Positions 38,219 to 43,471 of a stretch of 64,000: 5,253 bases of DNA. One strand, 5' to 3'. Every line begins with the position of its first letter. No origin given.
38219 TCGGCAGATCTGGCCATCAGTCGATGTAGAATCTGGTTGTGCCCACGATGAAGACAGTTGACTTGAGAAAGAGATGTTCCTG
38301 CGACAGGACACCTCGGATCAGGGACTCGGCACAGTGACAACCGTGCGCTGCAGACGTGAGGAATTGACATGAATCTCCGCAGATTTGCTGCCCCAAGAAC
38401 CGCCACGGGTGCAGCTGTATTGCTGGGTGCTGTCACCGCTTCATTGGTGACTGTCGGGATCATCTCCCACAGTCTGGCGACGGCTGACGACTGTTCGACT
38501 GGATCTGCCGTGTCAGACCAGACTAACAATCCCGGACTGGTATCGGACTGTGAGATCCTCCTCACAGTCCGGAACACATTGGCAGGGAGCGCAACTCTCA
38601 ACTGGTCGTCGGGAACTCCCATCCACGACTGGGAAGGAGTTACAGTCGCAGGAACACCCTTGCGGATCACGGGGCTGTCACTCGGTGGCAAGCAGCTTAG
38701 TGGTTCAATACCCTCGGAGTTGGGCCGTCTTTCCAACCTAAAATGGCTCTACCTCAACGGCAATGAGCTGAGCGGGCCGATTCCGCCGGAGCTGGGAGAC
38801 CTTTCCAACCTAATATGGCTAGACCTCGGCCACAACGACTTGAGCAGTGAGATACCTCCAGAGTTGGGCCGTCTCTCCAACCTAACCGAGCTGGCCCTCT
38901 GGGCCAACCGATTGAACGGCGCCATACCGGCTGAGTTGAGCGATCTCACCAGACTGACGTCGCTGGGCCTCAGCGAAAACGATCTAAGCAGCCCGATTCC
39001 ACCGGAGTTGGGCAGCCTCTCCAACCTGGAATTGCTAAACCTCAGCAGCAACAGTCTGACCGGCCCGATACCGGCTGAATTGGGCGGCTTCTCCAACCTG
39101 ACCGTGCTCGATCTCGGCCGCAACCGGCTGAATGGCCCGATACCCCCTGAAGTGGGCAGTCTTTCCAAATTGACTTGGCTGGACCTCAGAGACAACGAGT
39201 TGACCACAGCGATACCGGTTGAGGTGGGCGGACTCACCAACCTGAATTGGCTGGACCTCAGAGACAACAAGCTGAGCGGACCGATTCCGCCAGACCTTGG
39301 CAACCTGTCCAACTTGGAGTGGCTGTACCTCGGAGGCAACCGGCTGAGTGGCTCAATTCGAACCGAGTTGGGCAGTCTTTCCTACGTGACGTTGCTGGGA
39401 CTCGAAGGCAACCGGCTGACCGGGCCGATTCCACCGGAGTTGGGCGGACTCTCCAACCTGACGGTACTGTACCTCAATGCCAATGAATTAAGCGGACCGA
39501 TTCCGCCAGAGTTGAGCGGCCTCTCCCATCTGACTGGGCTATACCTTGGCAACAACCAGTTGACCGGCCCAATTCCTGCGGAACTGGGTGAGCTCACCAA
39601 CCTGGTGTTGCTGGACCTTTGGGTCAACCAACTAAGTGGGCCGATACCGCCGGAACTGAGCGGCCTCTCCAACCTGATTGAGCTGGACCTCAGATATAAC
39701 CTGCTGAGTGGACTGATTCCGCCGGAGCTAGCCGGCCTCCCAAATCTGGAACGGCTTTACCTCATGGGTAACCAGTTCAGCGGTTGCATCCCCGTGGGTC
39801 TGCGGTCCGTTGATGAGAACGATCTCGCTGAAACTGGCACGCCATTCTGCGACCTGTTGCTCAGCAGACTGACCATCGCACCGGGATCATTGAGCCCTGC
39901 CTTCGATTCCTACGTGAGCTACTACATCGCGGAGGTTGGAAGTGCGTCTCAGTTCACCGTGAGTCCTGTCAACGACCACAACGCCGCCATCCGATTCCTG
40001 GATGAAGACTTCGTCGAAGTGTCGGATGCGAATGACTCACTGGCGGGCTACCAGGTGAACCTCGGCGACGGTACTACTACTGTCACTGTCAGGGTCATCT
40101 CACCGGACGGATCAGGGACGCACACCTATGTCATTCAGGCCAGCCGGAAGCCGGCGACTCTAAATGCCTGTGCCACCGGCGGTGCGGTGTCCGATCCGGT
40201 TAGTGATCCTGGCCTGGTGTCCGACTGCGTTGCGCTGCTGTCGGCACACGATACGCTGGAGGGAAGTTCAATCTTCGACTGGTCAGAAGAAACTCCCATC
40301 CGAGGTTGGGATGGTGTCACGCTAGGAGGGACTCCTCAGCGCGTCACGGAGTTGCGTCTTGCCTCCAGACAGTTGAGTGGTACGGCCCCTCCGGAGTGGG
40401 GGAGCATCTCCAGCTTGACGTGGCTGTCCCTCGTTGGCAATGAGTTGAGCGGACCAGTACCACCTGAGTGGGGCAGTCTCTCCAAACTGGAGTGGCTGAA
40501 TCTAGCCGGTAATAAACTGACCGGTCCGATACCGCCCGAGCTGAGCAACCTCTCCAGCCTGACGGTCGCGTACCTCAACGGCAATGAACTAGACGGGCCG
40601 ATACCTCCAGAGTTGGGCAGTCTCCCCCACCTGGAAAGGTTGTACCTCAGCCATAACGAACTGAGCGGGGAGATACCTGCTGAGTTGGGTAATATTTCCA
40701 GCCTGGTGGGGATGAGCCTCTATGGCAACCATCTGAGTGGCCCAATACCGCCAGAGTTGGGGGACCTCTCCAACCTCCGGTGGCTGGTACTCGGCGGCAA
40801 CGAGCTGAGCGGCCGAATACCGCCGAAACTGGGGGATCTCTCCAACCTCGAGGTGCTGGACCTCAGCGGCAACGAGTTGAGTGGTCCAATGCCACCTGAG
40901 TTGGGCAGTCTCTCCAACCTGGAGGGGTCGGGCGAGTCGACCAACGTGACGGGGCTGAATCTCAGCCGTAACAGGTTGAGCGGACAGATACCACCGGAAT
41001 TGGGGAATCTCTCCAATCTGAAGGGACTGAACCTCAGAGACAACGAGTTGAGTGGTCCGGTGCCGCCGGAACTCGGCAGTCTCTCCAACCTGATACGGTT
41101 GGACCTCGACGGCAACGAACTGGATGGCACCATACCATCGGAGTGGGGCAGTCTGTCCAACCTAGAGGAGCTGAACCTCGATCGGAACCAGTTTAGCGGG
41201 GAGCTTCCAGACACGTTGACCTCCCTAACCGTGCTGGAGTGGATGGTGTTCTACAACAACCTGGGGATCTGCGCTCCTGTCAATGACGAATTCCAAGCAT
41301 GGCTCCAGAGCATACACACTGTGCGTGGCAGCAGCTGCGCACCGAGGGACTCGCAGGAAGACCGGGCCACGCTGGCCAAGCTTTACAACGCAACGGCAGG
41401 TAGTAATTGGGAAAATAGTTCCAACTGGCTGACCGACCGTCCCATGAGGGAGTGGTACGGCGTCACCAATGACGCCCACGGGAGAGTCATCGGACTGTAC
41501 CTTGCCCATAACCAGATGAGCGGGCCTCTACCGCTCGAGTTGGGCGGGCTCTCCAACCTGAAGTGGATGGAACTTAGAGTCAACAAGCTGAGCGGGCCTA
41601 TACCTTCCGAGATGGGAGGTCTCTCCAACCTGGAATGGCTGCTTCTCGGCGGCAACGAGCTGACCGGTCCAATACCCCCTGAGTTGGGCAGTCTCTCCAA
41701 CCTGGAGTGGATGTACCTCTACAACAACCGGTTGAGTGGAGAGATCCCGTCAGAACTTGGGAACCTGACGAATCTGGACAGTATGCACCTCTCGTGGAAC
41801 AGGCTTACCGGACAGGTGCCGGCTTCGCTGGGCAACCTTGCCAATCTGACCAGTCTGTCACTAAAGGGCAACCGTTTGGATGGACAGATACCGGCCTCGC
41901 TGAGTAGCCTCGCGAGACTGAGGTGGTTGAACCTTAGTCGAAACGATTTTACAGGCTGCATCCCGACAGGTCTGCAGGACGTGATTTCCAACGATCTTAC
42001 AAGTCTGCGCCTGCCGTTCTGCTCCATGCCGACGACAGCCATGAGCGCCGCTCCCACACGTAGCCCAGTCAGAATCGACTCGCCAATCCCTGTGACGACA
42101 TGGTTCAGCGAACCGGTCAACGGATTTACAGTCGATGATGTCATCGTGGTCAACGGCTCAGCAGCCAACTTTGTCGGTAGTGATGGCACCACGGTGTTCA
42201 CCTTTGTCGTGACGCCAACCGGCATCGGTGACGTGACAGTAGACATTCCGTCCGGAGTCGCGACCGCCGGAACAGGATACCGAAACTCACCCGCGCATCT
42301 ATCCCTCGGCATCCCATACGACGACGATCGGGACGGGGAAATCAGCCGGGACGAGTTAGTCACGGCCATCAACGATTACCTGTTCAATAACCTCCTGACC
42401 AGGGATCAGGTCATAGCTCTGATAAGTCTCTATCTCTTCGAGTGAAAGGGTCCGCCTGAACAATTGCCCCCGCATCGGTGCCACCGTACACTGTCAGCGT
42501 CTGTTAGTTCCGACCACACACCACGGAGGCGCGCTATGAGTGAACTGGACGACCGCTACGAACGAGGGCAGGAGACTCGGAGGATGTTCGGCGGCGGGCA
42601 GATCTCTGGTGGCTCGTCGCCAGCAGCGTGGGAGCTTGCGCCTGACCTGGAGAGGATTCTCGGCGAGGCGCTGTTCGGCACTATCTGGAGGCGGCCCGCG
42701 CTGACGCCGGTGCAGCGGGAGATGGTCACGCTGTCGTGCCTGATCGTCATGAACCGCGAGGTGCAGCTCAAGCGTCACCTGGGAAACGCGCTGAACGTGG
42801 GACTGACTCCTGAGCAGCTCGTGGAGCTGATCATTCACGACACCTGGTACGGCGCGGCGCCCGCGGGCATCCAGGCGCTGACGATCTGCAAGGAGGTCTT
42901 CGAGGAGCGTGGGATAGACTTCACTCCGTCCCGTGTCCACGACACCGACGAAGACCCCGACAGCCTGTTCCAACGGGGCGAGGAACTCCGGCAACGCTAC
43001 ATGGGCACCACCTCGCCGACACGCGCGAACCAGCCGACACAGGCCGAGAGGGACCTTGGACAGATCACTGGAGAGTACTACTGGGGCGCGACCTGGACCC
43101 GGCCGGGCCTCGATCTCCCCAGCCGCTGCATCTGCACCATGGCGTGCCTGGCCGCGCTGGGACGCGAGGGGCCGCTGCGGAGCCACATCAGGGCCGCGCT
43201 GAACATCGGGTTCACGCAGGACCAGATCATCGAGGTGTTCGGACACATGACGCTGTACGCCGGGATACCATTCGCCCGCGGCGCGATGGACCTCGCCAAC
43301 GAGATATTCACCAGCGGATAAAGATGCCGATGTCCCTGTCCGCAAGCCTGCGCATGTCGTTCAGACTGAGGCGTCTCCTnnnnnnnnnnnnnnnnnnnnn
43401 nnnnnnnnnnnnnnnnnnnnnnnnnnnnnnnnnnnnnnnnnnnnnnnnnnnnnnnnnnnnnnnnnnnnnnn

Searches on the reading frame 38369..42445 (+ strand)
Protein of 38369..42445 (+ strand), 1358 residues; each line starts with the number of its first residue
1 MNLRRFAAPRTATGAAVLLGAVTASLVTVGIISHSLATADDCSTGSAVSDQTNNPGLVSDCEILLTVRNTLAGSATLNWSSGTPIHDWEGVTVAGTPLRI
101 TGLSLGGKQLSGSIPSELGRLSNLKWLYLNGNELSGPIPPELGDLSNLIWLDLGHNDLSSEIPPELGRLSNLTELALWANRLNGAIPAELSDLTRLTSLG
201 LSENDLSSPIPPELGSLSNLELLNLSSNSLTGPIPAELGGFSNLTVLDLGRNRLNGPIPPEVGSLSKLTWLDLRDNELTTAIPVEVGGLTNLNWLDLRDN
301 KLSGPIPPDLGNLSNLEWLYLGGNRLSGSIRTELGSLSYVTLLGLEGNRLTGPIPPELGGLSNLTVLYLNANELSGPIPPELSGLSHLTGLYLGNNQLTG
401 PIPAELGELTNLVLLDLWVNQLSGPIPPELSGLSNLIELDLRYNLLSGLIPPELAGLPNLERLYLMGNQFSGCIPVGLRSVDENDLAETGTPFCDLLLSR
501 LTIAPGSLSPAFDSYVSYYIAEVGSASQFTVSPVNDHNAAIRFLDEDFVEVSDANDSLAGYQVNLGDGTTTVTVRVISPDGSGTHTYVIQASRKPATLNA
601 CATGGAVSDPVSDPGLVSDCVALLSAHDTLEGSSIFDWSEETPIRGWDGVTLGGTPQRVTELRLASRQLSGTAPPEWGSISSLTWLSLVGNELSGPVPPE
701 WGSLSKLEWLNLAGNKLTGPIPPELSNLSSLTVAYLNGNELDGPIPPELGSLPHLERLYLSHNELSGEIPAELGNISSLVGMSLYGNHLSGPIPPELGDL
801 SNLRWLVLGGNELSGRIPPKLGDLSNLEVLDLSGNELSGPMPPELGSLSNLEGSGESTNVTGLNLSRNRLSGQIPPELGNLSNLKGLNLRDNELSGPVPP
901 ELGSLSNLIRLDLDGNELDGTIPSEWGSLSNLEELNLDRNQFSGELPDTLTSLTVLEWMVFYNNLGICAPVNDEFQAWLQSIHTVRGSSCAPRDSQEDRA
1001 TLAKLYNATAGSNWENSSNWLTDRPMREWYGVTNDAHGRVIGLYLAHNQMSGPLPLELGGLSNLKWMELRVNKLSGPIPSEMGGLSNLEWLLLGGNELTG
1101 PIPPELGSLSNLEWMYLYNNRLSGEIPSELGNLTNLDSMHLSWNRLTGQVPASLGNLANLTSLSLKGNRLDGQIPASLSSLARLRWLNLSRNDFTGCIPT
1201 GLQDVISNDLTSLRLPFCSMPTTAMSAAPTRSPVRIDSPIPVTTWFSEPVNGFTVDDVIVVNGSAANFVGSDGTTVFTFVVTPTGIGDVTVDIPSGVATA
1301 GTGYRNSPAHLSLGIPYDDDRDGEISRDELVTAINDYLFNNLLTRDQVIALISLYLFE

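Call 26: search_protein_families(library=pfam, proteins=[window:38369-42445:+], max_evalue=0.001)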
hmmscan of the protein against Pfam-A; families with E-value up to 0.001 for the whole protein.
window:38369-42445:+ (1358 aa): 9 families
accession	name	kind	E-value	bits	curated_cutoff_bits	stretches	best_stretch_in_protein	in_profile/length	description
PF00560.39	LRR_1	-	1.6e-101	310.4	20.6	0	706-728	1-23/23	Leucine Rich Repeat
PF13855.12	LRR_8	-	2.1e-81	268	27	10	411-470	2-61/61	Leucine rich repeat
PF12799.13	LRR_4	-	9.5e-61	200.9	27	4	802-837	2-39/44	Leucine Rich repeats (2 copies)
PF23598.1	LRR_14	-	1e-59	202.5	40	6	1051-1215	59-222/353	Leucine-rich repeat region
PF24758.1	LRR_At5g56370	-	1.2e-15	58.3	27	0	716-766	24-74/227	FBD-associated F-box protein At5g56370, LRR repeats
PF19078.6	Big_12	-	1.9e-07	31.7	27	1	1234-1302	16-87/102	Bacterial Ig-like domain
PF25019.1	LRR_R13L1-DRL21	-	1.5e-06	28.5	27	0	1123-1166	81-125/127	R13L1/DRL21 LRRs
PF24141.1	LRR_ComC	-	4.4e-06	27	27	0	874-926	227-276/288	EGF-like domain-containing protein ComC LRR domain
PF12733.13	Cadherin-like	-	2.9e-05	24.9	24.2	1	499-593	2-88/89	Cadherin-like beta sandwich domain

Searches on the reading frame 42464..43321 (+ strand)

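Call 26: search_protein_families(library=pfam, proteins=[window:42464-43321:+], max_evalue=0.001)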
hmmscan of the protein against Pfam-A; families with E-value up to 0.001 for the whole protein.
window:42464-43321:+ (285 aa): 1 family
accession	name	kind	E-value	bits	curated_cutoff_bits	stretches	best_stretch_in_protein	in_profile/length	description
PF02627.25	CMD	-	3.4e-32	110.7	23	2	198-280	3-84/84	Carboxymuconolactone decarboxylase family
